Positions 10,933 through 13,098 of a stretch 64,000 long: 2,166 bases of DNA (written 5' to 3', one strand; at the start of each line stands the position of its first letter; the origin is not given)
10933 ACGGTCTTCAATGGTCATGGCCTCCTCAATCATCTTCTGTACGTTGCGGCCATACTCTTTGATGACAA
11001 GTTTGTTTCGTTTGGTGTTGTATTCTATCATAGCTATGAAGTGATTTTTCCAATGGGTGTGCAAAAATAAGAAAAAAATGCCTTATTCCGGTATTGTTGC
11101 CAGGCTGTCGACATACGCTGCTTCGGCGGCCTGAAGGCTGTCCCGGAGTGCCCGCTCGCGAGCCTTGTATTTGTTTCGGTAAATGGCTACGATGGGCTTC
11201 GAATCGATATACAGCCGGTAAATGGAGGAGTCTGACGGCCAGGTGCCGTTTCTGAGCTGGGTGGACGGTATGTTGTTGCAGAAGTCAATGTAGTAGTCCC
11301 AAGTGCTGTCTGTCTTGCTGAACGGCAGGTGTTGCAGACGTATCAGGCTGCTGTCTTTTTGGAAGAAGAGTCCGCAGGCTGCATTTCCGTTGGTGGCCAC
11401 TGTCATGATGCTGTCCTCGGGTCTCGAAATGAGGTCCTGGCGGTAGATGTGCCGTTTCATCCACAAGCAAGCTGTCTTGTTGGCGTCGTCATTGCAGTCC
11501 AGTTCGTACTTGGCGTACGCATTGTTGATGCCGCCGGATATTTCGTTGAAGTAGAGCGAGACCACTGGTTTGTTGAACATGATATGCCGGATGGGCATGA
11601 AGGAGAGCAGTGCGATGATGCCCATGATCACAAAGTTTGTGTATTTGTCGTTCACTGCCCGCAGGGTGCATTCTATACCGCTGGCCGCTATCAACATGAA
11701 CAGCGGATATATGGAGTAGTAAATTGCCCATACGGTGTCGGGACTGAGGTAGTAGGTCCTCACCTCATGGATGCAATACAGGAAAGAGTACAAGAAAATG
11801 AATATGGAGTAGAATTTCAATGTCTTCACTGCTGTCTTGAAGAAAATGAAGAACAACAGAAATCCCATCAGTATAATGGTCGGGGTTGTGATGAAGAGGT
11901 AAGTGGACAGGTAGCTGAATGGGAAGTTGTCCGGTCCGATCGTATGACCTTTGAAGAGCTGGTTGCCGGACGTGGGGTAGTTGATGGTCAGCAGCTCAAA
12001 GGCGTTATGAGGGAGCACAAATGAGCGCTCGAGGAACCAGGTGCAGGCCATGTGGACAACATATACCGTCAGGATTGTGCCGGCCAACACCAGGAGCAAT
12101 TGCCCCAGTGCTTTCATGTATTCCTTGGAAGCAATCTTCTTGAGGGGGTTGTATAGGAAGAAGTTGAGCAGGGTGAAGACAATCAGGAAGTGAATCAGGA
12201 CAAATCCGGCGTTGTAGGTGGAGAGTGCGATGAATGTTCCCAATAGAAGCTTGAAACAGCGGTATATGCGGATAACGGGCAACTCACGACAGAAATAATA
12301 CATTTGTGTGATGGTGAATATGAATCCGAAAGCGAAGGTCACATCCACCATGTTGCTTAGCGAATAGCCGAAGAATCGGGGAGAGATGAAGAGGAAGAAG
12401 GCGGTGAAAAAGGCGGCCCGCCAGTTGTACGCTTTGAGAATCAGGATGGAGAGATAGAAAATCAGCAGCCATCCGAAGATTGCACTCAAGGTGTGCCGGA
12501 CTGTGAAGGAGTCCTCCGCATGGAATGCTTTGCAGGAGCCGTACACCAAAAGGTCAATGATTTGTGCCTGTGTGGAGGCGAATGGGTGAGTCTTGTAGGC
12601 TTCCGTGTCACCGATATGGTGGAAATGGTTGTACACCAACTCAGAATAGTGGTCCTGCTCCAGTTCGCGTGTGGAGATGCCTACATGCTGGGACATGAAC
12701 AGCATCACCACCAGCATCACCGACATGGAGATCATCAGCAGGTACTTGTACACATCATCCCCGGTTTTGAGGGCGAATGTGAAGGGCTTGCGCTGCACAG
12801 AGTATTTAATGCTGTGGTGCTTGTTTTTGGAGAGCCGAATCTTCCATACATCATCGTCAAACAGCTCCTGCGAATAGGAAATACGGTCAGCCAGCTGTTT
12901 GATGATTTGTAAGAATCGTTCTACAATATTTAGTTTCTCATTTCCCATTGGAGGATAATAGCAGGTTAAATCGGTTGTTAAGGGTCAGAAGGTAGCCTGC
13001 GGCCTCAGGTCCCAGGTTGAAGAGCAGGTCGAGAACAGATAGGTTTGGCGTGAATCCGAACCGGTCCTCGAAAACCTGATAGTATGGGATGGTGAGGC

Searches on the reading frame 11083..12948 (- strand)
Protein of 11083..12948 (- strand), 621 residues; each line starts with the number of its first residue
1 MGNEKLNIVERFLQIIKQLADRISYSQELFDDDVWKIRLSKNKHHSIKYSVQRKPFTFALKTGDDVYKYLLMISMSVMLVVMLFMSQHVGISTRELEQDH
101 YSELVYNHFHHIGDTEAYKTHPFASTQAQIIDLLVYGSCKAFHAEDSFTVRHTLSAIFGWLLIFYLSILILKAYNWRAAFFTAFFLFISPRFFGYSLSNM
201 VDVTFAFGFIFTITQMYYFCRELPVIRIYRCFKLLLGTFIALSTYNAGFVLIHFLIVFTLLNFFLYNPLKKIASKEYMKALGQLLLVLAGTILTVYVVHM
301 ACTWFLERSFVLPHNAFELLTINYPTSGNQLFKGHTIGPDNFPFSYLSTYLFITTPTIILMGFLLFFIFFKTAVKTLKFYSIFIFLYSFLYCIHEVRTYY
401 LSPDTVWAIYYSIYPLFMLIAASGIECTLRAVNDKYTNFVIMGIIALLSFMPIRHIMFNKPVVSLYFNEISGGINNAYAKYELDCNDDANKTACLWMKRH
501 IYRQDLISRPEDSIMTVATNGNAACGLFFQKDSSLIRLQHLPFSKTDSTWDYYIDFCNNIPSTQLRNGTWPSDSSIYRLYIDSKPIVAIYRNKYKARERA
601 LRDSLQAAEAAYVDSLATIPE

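Call 44: find_encoding_contigs(protein=window:11083-12948:-, flank=10000, max_places=2)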
Protein window:11083-12948:- (621 aa): 18 contigs read that carry it; 2 places shown.
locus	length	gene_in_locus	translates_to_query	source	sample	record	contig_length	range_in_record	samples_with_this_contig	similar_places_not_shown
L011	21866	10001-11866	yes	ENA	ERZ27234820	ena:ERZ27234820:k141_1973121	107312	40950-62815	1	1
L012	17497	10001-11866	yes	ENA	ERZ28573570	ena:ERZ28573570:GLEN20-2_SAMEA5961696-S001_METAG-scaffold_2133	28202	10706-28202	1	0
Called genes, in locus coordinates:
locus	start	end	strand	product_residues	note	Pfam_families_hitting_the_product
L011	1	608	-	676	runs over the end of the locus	PF05649:Peptidase_M13_N, PF01431:Peptidase_M13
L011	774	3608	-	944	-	PF00005:ABC_tran (faint), PF02463:SMC_N (faint), PF03193:RsgA_GTPase (faint), PF13191:AAA_16 (faint), PF13304:AAA_21 (faint), PF13555:AAA_29 (faint), PF17760:UvrA_inter, PF17755:UvrA_DNA-bind, +1 more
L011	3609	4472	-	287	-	PF01148:CTP_transf_1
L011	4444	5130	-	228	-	-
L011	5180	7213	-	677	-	PF00004:AAA, PF07728:AAA_5 (weak), PF20720:nSTAND3 (weak), PF17862:AAA_lid_3, PF01434:Peptidase_M41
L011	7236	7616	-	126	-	PF02410:RsfS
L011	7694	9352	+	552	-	PF27052:Lysyl_endopep_N, PF00089:Trypsin (faint), PF13365:Trypsin_2, PF18962:Por_Secre_tail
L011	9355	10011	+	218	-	PF08889:WbqC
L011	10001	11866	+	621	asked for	-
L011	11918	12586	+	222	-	-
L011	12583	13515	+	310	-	PF00005:ABC_tran, PF13304:AAA_21, PF13732:DrrA1-3_C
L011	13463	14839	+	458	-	PF12679:ABC2_membrane_2, PF12698:ABC2_membrane_3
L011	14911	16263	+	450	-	PF00488:MutS_V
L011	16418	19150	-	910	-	PF01326:PPDK_N, PF00391:PEP-utilizers, PF02896:PEP-utilizers_C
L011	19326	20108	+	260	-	PF00121:TIM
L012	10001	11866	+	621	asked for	-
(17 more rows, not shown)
